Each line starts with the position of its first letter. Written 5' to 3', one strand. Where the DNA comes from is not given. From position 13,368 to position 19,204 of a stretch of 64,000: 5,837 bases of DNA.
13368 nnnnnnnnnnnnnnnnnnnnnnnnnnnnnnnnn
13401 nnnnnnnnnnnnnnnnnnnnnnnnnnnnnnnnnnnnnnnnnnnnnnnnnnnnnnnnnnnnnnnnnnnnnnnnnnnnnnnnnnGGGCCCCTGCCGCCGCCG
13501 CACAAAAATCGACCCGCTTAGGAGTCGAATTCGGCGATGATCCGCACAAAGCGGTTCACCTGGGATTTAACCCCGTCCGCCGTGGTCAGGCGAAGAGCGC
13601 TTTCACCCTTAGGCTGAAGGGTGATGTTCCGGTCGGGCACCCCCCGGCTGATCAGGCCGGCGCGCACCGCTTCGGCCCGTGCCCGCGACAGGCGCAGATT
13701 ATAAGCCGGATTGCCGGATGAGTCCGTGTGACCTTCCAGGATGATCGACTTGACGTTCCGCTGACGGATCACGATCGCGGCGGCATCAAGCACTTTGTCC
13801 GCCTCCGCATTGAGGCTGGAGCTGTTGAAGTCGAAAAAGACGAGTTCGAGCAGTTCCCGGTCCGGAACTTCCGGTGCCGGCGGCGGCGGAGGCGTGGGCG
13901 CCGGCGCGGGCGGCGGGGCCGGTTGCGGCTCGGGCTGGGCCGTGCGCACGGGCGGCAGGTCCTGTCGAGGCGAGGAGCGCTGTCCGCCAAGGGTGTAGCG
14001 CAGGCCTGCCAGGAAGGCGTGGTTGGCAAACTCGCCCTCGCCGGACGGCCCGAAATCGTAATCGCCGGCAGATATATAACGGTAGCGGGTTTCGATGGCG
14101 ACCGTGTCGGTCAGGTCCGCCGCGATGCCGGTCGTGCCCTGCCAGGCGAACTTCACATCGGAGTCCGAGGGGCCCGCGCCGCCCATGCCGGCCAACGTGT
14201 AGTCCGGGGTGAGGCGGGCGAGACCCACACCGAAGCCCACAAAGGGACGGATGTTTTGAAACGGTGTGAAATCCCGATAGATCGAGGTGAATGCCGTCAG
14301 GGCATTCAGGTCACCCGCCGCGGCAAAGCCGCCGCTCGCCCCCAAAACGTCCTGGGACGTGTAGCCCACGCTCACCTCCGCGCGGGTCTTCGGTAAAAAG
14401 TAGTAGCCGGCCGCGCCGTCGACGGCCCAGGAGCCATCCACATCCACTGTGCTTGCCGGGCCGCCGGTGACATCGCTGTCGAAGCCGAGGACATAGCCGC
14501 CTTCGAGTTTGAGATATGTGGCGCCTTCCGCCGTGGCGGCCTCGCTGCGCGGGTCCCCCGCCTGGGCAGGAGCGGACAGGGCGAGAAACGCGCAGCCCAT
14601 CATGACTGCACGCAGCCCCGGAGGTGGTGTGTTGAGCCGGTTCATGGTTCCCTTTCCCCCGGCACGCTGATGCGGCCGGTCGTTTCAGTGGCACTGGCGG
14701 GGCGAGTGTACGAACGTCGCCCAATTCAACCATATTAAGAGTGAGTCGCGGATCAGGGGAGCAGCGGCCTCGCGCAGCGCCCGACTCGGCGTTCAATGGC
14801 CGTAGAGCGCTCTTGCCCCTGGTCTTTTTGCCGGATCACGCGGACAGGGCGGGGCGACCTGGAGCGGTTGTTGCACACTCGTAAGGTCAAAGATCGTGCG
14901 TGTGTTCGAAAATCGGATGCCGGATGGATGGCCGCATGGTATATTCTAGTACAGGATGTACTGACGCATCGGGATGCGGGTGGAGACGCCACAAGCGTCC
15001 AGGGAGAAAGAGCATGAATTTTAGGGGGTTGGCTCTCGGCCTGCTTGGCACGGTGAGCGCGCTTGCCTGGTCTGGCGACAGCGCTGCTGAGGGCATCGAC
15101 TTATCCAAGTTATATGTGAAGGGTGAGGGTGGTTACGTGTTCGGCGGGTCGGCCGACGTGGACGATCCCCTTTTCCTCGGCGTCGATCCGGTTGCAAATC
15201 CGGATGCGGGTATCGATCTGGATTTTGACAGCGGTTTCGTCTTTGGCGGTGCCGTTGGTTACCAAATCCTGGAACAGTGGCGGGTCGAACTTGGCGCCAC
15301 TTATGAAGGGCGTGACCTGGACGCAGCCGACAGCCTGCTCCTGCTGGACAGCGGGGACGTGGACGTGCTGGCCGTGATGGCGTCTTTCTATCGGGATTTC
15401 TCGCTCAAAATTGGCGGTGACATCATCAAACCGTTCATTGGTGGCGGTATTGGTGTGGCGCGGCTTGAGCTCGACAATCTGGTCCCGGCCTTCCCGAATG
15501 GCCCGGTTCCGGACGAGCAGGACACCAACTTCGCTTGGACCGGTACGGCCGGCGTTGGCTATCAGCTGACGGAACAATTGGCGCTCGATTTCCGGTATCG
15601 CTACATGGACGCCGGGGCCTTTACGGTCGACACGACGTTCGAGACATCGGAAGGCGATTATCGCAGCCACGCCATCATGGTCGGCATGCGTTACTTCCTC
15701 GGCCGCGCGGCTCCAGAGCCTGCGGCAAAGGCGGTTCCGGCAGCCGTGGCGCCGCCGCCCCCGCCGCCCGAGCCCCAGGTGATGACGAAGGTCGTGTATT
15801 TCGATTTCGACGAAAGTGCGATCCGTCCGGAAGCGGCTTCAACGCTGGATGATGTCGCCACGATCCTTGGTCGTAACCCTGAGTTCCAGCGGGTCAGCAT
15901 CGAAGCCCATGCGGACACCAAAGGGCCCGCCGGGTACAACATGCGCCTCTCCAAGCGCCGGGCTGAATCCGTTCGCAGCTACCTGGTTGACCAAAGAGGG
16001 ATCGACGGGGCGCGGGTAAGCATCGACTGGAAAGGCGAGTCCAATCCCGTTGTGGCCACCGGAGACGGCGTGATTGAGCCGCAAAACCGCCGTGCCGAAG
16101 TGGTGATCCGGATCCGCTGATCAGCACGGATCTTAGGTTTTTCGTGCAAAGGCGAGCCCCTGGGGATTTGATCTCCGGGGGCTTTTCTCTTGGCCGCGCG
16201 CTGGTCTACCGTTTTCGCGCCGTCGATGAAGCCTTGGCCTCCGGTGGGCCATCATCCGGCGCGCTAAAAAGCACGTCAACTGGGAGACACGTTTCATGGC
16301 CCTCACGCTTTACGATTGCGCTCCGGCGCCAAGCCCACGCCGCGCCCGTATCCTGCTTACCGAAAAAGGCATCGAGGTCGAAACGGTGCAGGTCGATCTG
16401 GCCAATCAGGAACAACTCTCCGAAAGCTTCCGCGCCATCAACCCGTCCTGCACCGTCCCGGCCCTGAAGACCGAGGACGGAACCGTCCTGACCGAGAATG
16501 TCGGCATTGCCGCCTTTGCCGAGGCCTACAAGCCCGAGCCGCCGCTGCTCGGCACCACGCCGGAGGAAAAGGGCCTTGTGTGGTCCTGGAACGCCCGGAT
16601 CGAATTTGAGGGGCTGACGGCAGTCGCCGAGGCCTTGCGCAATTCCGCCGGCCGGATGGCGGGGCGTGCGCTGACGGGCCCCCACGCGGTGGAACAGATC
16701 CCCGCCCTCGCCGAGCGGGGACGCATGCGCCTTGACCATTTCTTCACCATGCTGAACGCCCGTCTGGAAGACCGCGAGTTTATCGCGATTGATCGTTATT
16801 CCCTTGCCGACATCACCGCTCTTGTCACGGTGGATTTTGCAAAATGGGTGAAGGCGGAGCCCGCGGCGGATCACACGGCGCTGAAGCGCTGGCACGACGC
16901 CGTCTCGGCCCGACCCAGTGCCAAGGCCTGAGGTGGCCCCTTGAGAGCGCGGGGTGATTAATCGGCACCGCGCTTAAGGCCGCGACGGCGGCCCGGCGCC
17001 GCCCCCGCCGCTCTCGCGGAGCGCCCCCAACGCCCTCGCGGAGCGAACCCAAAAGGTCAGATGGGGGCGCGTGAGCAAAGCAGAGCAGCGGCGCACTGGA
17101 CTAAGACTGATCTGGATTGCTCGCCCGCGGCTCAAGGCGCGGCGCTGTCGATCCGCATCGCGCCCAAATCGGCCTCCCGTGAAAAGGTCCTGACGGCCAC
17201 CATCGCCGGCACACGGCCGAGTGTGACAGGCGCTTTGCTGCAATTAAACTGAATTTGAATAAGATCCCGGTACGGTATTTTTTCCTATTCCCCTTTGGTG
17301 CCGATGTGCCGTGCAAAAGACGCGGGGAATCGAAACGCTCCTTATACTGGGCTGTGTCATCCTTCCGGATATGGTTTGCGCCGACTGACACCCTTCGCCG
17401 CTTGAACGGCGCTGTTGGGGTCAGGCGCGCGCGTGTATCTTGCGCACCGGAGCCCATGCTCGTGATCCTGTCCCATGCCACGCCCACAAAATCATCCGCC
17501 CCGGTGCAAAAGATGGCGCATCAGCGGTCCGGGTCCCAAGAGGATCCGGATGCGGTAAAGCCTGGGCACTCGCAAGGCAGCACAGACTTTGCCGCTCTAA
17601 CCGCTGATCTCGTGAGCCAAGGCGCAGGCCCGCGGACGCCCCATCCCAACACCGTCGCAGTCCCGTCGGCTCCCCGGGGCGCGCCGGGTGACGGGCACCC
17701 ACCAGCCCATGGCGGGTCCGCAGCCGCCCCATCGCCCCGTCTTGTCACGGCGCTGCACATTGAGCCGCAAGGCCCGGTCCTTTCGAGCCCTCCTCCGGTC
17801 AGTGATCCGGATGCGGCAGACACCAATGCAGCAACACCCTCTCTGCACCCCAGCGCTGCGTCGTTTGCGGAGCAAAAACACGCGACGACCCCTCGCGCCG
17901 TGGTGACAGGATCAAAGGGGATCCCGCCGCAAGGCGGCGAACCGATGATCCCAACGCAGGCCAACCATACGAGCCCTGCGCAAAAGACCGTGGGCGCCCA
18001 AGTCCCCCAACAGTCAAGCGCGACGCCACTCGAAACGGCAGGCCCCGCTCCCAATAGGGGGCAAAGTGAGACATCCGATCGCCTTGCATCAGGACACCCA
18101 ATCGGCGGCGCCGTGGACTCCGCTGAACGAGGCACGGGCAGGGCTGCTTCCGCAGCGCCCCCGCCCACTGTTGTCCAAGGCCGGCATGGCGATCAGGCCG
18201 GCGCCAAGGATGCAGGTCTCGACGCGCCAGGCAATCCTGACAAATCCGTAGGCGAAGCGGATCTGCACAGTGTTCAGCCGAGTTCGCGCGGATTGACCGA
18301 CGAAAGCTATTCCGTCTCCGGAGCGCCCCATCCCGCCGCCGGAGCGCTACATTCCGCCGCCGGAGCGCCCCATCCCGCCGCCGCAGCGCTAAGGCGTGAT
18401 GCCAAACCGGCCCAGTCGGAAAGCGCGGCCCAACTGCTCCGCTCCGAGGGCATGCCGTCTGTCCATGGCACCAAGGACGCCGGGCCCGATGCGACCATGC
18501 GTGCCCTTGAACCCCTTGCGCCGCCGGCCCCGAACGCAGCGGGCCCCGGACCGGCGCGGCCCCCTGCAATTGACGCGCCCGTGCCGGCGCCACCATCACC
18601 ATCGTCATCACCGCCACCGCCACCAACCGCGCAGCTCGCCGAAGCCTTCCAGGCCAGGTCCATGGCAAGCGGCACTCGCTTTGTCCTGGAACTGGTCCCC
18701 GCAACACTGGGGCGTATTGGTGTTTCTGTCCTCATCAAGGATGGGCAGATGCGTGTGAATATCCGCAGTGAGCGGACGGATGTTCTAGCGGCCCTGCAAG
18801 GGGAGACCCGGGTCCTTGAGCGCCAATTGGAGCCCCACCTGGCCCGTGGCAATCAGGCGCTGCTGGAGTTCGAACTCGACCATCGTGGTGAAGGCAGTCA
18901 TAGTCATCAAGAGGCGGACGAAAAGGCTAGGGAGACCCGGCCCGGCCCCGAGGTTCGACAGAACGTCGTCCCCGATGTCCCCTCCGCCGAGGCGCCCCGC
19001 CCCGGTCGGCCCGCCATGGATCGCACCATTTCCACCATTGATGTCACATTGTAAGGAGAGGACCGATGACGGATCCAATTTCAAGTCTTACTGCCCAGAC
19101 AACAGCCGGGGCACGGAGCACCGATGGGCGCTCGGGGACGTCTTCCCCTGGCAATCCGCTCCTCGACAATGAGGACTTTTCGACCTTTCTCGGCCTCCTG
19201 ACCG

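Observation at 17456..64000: Two distinct flagellar gene sets placed tail to tail in one 46-kb block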

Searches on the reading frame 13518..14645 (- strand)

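Call 22: search_protein_families(library=pfam, proteins=[window:13518-14645:-], max_evalue=0.01)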
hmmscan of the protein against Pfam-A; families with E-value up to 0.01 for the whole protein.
window:13518-14645:- (375 aa): 3 families
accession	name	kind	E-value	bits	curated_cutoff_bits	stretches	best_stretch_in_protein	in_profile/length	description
PF00691.25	OmpA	-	2.1e-17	63.7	27.2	1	270-363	1-96/98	OmpA family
PF13505.12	OMP_b-brl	-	1e-11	45.8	28.7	1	19-217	5-173/175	Outer membrane protein beta-barrel domain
PF02462.21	Opacity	-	0.0058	17.2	21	1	118-217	33-124/126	Opacity family porin protein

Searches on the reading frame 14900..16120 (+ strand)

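Call 22: search_protein_families(library=pfam, proteins=[window:14900-16120:+], max_evalue=0.01)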
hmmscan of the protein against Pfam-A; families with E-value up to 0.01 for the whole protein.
window:14900-16120:+ (406 aa): 7 families
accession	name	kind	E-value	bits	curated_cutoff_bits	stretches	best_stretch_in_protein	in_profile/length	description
PF00691.25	OmpA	-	2.2e-21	76.5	27.2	1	300-396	1-97/98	OmpA family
PF13505.12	OMP_b-brl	-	1.9e-16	61.2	28.7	1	47-263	4-171/175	Outer membrane protein beta-barrel domain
PF01389.23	OmpA_membrane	-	2.1e-06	28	21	1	114-245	36-159/180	OmpA-like transmembrane domain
PF01617.23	Surface_Ag_2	-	0.00027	20.9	22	0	154-227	133-192/247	Surface antigen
PF02462.21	Opacity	-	0.0024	18.4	21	1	156-248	29-114/126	Opacity family porin protein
PF09411.16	PagL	-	0.0029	18.2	23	0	150-236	40-112/136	Lipid A 3-O-deacylase (PagL)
PF05359.17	DUF748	-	0.0072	14.8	50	0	349-373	1013-1037/1037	Domain of Unknown Function (DUF748)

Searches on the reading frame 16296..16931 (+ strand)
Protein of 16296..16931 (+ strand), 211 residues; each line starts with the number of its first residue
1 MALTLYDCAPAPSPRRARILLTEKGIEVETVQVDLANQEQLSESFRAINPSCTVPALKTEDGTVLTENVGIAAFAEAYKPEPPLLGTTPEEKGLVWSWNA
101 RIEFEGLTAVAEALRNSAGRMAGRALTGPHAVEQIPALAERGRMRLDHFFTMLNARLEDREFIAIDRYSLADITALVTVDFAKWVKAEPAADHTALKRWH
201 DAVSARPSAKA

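Call 22: search_protein_families(library=pfam, proteins=[window:16296-16931:+], max_evalue=0.01)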
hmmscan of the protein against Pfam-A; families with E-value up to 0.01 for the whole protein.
window:16296-16931:+ (211 aa): 6 families
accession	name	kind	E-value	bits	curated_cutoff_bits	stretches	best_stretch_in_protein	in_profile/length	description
PF13409.12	GST_N_2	-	1.6e-13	51.5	25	1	13-76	4-68/70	Glutathione S-transferase, N-terminal domain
PF02798.26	GST_N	-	3.6e-10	40.5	20.9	1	1-67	1-66/76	Glutathione S-transferase, N-terminal domain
PF13417.12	GST_N_3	-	5.5e-09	36.7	22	1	6-81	2-73/75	Glutathione S-transferase, N-terminal domain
PF00043.30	GST_C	-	9.1e-09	35.9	20.7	1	138-207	23-93/93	Glutathione S-transferase, C-terminal domain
PF14497.11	GST_C_3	-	1.2e-05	25.9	21.6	1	145-210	30-98/104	Glutathione S-transferase, C-terminal domain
PF13410.11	GST_C_2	-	2.9e-05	24.5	24.9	1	137-202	2-69/69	Glutathione S-transferase, C-terminal domain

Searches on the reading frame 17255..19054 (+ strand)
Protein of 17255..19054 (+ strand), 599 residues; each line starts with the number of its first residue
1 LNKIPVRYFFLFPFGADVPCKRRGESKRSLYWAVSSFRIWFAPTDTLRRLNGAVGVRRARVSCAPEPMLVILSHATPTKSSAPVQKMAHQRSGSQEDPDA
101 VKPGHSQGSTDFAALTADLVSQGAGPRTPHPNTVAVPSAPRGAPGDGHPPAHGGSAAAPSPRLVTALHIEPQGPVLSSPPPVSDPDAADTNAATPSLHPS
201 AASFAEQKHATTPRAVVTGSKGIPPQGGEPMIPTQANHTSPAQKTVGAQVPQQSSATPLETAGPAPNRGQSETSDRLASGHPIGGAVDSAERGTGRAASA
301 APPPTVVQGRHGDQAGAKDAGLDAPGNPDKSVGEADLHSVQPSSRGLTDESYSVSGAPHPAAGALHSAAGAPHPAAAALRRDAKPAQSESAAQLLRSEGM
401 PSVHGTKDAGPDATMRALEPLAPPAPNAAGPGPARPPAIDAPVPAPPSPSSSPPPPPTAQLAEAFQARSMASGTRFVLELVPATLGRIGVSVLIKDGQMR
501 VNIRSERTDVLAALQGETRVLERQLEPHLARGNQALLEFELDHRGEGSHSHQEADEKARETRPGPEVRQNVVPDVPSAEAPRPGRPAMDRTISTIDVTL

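Call 5: search_protein_families(library=pfam, proteins=[window:17255-19054:+], max_evalue=0.01)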
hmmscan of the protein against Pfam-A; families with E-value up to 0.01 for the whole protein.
window:17255-19054:+ (599 aa): 1 family
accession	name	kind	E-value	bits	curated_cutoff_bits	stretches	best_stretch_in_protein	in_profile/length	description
PF02120.21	Flg_hook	-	1.4e-06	28.4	29.8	1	472-526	11-65/85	Flagellar hook-length control protein FliK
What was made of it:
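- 17456..19054 (+): fliK1, hook-length control (set 1; left end of the cluster). Pfam Flg_hook 28.4 bits, just under the cut-off (call 5).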

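Call 28: find_homologous_proteins(query=window:17456-19054:+, max_evalue=1e-10)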
Query window:17456-19054:+: 8000 candidates shared short words with the query, none scored E <= 1e-10.
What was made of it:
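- Tried and rejected: It was probably swamped by low-complexity candidates (call 28).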
